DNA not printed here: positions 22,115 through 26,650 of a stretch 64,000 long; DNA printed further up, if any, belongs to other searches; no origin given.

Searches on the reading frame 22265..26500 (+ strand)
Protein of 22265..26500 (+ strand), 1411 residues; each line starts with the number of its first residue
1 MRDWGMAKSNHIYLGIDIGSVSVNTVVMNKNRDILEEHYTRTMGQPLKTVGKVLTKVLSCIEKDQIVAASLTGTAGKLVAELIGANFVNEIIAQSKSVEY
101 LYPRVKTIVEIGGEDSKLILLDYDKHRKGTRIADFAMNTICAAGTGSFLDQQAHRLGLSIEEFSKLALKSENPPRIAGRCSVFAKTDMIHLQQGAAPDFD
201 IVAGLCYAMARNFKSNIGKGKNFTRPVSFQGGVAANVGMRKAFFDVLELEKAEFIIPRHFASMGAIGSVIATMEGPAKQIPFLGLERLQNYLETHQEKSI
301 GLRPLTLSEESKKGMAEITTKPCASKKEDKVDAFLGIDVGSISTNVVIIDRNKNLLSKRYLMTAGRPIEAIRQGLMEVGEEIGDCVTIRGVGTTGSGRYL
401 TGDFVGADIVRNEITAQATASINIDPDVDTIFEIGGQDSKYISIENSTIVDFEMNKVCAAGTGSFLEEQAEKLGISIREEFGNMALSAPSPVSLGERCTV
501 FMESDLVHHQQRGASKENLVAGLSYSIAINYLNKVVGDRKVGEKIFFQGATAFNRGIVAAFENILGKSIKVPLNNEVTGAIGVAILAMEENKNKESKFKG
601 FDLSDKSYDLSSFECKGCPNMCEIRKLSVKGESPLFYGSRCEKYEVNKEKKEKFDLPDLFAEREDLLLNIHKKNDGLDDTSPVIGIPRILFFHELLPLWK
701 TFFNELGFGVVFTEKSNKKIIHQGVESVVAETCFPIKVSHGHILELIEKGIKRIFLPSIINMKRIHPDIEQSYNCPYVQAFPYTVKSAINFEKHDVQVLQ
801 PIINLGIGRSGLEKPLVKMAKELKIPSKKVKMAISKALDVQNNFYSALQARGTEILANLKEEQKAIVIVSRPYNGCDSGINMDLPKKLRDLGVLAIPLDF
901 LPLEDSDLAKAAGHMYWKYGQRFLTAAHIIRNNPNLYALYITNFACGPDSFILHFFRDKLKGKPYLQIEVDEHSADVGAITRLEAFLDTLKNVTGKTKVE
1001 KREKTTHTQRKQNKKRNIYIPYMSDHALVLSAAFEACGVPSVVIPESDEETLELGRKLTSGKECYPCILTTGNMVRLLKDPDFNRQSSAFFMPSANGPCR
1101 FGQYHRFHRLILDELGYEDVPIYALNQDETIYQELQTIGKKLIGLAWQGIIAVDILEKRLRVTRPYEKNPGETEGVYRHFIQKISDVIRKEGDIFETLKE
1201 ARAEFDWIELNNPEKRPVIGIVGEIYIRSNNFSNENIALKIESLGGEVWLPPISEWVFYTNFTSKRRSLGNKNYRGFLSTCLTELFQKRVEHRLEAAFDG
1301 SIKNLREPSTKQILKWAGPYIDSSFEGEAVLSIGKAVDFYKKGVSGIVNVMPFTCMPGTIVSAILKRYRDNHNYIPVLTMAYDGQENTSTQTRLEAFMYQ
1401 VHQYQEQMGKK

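Call 75: search_protein_families(library=pfam, proteins=[window:22265-26500:+], max_evalue=0.00001)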
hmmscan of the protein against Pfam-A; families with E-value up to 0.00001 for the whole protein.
window:22265-26500:+ (1411 aa): 2 families
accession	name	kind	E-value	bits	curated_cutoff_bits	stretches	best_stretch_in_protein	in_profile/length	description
PF01869.26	BcrAD_BadFG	-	4.8e-75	253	31.5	2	335-587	1-271/271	BadF/BadG/BcrA/BcrD ATPase family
PF09989.15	DUF2229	-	1.3e-73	247.7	29.4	1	684-900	2-217/218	CoA enzyme activase uncharacterised domain (DUF2229)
